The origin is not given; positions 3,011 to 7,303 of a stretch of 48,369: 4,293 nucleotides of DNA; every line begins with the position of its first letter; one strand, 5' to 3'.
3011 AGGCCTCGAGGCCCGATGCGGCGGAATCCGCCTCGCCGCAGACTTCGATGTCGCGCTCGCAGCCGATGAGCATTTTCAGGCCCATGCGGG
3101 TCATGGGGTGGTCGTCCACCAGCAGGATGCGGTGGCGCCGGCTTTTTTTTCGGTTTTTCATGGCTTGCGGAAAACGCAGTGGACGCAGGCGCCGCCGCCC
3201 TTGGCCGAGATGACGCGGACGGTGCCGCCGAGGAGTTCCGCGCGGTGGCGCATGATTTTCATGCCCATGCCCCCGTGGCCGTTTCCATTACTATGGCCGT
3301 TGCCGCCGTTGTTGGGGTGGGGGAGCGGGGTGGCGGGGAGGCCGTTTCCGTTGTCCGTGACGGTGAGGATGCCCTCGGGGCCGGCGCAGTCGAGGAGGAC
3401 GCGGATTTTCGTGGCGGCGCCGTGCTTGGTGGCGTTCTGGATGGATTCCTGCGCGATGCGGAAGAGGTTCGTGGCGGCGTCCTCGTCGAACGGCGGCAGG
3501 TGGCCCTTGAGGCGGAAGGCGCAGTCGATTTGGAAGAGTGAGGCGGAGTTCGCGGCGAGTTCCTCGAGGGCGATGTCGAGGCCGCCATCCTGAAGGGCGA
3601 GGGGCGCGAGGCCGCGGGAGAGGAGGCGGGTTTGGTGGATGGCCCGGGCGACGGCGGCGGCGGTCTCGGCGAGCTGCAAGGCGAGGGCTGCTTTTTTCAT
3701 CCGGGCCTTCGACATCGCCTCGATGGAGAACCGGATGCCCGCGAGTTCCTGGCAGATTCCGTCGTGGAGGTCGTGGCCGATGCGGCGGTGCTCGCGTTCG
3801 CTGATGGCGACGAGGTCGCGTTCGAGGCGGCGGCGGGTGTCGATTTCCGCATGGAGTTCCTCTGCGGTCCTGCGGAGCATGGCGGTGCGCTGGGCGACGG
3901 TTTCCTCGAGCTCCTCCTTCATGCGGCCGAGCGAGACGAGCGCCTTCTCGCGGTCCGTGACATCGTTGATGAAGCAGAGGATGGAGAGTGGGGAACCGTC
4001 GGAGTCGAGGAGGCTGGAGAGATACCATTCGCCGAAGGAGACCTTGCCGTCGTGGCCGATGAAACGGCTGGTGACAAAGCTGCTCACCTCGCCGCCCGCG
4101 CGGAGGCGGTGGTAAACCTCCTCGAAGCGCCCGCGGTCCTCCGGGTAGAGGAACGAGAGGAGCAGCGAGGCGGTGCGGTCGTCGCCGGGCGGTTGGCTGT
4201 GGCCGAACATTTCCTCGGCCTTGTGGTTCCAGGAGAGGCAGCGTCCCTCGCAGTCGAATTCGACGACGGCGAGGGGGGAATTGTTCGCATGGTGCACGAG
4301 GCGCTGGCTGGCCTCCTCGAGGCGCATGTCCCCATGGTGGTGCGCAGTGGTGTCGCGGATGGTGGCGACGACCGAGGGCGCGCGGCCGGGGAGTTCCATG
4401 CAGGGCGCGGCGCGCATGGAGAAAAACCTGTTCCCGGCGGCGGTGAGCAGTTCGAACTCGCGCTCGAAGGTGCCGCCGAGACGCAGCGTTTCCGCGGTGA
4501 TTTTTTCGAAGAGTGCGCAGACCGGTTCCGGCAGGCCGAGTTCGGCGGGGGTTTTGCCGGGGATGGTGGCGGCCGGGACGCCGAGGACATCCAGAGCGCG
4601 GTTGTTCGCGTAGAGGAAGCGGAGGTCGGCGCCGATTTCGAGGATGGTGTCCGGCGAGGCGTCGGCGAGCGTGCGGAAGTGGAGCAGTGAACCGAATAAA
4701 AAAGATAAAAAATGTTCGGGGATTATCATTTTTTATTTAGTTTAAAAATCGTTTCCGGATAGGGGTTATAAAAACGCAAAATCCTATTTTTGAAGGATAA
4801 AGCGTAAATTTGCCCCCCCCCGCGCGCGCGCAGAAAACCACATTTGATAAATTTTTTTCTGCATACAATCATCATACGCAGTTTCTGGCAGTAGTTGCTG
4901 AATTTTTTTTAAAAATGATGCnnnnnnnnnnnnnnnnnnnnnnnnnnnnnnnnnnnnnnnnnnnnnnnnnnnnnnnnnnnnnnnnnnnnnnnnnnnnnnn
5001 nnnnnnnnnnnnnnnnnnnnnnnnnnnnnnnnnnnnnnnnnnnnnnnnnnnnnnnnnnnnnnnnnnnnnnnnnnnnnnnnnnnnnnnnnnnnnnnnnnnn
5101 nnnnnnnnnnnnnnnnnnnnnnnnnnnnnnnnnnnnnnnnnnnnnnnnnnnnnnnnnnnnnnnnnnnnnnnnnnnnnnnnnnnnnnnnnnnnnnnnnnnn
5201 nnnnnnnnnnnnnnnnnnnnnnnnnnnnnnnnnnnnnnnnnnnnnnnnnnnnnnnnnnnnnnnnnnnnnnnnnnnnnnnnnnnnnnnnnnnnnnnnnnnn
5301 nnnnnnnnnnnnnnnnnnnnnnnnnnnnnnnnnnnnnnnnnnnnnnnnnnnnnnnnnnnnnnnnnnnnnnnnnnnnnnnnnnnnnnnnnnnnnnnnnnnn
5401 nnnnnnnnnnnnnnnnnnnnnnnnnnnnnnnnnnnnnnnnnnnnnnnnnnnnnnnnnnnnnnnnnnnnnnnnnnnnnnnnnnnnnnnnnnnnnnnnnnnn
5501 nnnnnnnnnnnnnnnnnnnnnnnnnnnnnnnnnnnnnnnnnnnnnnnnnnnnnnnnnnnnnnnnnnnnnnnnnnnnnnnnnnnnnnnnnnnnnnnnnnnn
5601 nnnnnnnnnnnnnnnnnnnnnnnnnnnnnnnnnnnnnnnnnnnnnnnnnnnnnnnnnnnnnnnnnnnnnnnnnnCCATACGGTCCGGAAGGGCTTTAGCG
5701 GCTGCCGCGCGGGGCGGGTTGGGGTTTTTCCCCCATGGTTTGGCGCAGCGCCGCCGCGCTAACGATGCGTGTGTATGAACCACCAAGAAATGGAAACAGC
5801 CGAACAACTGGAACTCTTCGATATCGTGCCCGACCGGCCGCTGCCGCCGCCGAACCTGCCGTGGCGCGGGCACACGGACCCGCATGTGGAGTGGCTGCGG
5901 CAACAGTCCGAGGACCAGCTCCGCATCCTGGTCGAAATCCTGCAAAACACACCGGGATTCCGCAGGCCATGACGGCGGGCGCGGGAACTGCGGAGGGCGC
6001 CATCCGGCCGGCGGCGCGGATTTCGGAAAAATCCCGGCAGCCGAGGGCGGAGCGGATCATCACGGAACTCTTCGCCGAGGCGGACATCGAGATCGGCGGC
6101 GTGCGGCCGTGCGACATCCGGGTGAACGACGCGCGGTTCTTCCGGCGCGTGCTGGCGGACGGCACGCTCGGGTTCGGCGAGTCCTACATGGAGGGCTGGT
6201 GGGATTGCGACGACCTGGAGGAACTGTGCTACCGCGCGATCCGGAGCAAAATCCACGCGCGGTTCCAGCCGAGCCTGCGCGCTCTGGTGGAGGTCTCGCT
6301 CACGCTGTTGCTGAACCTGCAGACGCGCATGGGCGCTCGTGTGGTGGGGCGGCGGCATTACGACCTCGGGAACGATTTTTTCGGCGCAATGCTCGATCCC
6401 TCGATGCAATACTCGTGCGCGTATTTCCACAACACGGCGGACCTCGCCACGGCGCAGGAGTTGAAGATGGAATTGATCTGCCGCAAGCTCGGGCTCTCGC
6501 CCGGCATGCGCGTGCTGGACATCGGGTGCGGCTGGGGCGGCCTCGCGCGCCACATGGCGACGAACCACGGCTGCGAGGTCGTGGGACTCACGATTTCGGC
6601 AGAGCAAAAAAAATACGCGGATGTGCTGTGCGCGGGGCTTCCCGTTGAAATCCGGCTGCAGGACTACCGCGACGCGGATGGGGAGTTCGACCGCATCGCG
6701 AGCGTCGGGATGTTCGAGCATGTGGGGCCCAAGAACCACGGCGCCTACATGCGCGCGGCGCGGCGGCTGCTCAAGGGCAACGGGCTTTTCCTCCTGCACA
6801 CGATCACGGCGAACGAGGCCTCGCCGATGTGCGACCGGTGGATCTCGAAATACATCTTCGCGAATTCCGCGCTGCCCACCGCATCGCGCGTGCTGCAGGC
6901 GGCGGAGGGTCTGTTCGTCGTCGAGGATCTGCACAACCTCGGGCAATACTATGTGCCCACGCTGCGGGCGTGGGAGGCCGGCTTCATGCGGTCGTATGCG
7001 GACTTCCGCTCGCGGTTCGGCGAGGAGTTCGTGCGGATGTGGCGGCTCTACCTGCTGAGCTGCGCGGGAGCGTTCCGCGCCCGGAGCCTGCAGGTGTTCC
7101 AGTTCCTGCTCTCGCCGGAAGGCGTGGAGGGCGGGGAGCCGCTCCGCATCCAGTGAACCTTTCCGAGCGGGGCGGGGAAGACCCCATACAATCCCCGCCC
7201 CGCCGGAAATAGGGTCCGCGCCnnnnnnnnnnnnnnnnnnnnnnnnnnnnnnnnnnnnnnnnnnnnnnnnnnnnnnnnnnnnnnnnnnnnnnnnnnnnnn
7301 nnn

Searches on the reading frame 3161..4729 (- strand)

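Call 70: search_protein_families(library=pfam, proteins=[window:3161-4729:-], max_evalue=0.0001)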
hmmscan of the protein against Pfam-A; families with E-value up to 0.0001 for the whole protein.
window:3161-4729:- (523 aa): 7 families
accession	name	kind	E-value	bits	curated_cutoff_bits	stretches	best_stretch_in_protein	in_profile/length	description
PF08448.16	PAS_4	-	6.3e-24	84.8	23.1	2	23-131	2-109/110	PAS fold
PF02518.31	HATPase_c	-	5.6e-16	59.4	26.4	1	420-521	4-108/111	Histidine kinase-, DNA gyrase B-, and HSP90-like ATPase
PF00989.32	PAS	-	6.1e-14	52.4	22.6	1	146-257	5-113/113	PAS fold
PF13188.13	PAS_8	-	7.7e-14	51.5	21.8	2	18-59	3-41/65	PAS domain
PF13426.13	PAS_9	-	1.4e-09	38.6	27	1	26-129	1-103/103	PAS domain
PF08447.18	PAS_3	-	2.2e-07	31.5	25.6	0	166-253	3-88/89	PAS fold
PF07730.19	HisKA_3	-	1.1e-06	29.5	24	1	313-378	1-67/68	Histidine kinase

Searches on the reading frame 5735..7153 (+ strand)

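Call 70: search_protein_families(library=pfam, proteins=[window:5735-7153:+], max_evalue=0.0001)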
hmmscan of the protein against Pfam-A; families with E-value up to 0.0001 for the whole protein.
window:5735-7153:+ (473 aa): 6 families
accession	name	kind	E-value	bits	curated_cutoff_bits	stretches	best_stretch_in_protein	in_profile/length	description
PF02353.26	CMAS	-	3.7e-82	276.1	27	1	205-457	10-273/273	Mycolic acid cyclopropane synthetase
PF13649.12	Methyltransf_25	-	3.7e-14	53.6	27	1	260-350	1-97/97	Methyltransferase domain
PF08241.18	Methyltransf_11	-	9.7e-14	52.2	21.2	1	261-353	1-94/95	Methyltransferase domain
PF13489.12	Methyltransf_23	-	1.7e-13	51.1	27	1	254-361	20-123/164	Methyltransferase domain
PF08242.18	Methyltransf_12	-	2.4e-09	38.2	30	1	261-352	1-98/98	Methyltransferase domain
PF13847.12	Methyltransf_31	-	3.8e-08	33.6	27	1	255-361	2-116/145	Methyltransferase domain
